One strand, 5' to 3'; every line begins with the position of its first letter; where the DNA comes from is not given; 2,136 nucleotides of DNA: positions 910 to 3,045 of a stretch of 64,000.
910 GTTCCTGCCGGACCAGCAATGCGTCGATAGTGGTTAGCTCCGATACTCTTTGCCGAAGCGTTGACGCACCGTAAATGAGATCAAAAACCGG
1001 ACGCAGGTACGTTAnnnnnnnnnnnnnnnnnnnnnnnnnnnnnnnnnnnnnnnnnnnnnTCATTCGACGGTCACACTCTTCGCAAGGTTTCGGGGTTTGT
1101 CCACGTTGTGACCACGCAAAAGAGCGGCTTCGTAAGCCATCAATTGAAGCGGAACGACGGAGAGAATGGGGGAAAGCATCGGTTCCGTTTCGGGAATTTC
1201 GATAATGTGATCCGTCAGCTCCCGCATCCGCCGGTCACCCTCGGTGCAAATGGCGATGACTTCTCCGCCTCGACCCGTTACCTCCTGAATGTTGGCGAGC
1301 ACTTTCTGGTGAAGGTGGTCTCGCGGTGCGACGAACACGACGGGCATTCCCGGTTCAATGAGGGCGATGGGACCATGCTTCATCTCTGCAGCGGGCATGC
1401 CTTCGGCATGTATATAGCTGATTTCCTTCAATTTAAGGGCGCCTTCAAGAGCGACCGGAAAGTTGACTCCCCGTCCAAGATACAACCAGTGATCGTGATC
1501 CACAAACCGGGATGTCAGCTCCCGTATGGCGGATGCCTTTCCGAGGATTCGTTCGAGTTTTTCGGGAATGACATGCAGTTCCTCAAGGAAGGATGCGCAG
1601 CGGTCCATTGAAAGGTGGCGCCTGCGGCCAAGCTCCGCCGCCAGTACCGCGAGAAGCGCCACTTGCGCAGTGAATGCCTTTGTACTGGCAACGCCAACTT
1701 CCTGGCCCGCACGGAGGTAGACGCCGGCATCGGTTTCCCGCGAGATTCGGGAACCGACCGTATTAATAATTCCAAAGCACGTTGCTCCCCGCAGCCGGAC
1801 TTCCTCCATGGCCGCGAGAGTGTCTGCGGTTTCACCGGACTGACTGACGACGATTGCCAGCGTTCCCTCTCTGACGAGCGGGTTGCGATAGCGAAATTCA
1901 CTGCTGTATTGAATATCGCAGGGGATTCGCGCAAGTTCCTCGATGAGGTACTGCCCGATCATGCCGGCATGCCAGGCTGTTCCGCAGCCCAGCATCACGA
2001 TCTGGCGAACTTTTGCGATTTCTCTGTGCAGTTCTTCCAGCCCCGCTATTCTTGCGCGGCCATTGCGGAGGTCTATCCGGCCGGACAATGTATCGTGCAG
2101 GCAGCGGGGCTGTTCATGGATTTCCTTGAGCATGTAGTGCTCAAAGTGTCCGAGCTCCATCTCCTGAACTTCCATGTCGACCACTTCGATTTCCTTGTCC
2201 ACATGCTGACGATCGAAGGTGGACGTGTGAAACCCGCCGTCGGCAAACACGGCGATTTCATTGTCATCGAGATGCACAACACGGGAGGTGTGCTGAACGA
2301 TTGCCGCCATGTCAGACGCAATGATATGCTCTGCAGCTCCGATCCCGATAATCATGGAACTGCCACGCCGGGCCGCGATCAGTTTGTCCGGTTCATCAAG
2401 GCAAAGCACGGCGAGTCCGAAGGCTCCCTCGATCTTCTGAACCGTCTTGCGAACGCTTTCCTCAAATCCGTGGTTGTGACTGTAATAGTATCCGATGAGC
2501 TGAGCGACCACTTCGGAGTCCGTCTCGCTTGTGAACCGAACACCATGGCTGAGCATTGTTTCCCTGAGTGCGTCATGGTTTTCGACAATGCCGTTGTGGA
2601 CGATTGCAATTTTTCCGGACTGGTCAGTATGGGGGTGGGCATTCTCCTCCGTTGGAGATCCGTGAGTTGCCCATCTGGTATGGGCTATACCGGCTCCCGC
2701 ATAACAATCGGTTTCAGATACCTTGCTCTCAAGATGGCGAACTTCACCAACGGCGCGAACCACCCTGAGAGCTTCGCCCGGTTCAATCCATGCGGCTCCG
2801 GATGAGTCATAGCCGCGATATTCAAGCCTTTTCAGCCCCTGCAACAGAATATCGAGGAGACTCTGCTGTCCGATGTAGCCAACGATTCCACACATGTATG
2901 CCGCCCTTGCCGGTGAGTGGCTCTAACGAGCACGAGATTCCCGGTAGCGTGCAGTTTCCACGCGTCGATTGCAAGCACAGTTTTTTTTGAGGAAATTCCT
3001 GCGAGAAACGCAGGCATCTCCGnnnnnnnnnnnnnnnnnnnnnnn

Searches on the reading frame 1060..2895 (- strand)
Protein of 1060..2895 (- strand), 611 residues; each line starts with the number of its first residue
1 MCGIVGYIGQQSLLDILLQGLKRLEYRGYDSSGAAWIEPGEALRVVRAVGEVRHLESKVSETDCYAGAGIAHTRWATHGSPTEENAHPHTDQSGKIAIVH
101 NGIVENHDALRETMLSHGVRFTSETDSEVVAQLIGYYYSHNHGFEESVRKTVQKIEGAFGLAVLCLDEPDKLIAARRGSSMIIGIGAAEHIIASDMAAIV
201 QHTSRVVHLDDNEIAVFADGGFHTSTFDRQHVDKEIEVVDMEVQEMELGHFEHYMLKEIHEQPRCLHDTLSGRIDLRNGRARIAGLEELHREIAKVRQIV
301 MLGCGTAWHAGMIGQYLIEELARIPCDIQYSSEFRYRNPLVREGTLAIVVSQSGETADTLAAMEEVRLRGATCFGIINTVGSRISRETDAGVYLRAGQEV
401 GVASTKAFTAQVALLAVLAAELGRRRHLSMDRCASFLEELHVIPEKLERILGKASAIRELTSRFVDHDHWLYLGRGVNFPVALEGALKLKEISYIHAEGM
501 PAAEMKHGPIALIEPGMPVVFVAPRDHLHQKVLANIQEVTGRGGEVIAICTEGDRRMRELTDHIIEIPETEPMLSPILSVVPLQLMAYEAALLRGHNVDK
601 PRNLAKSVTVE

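Call 9: search_protein_families(library=pfam, proteins=[window:1060-2895:-], max_evalue=0.001)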
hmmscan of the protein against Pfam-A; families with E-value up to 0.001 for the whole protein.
window:1060-2895:- (611 aa): 3 families
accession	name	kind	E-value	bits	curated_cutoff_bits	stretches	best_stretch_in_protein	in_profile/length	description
PF01380.27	SIS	-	1.8e-62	209.4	25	2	292-419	1-129/131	SIS domain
PF13522.11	GATase_6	-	2.8e-20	73.1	27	1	66-174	10-106/130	Glutamine amidotransferase domain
PF13537.11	GATase_7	-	5.2e-13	49.5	25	1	81-177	8-95/123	Glutamine amidotransferase domain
